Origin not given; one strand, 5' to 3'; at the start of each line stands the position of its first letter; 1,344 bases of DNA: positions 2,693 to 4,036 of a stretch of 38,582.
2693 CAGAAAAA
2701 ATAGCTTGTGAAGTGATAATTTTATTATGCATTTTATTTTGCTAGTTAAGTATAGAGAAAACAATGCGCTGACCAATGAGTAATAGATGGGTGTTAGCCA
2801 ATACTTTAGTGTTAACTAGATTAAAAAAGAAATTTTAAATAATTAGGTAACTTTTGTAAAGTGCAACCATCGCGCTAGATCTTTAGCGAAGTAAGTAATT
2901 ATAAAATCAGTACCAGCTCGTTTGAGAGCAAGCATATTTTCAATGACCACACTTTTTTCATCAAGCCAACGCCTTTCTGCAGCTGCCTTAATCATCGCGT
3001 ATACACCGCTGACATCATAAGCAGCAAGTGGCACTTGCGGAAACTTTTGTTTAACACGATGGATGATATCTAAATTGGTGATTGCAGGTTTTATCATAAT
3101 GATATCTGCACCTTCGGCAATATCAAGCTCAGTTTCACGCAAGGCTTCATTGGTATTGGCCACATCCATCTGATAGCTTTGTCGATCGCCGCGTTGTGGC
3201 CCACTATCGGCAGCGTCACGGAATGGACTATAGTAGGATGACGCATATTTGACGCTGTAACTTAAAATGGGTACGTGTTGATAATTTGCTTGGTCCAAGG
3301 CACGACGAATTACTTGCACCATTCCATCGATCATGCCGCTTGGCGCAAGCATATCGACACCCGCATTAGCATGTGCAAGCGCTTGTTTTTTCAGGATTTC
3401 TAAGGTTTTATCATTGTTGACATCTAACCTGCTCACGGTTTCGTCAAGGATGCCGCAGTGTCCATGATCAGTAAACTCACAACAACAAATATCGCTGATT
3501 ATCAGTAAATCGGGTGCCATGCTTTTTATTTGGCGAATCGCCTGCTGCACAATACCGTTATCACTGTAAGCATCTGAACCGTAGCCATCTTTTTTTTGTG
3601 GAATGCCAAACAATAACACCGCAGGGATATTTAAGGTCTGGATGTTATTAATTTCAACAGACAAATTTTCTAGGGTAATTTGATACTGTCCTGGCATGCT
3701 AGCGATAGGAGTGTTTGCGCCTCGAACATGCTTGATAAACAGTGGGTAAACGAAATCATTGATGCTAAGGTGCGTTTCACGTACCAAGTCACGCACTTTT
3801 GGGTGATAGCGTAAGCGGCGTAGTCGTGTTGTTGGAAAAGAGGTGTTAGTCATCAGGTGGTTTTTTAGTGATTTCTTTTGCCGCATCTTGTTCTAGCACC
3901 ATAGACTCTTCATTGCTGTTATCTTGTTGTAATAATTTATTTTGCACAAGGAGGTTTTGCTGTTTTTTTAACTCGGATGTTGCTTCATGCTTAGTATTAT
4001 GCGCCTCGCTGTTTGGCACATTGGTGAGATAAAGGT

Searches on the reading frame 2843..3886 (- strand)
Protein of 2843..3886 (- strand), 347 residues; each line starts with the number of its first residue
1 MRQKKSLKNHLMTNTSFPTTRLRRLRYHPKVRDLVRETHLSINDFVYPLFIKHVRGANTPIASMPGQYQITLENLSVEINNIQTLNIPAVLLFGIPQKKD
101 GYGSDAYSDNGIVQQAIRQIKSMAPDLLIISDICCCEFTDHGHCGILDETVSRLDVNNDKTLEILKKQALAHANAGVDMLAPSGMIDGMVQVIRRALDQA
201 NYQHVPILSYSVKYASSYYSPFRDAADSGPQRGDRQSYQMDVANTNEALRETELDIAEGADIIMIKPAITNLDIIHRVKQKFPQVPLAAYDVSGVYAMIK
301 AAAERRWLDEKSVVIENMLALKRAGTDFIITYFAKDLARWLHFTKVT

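Call 8: search_protein_families(library=ncbifam, proteins=[window:2843-3886:-])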
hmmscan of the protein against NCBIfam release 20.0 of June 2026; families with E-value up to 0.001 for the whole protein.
window:2843-3886:- (347 aa): 2 families
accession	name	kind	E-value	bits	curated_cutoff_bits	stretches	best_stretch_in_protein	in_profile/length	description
NF006762.1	PRK09283.1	equivalog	1.2e-140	468.5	297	1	17-342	3-325/327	porphobilinogen synthase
NF009923.0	PRK13384.1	equivalog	2.5e-122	408.4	507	1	13-341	2-324/327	porphobilinogen synthase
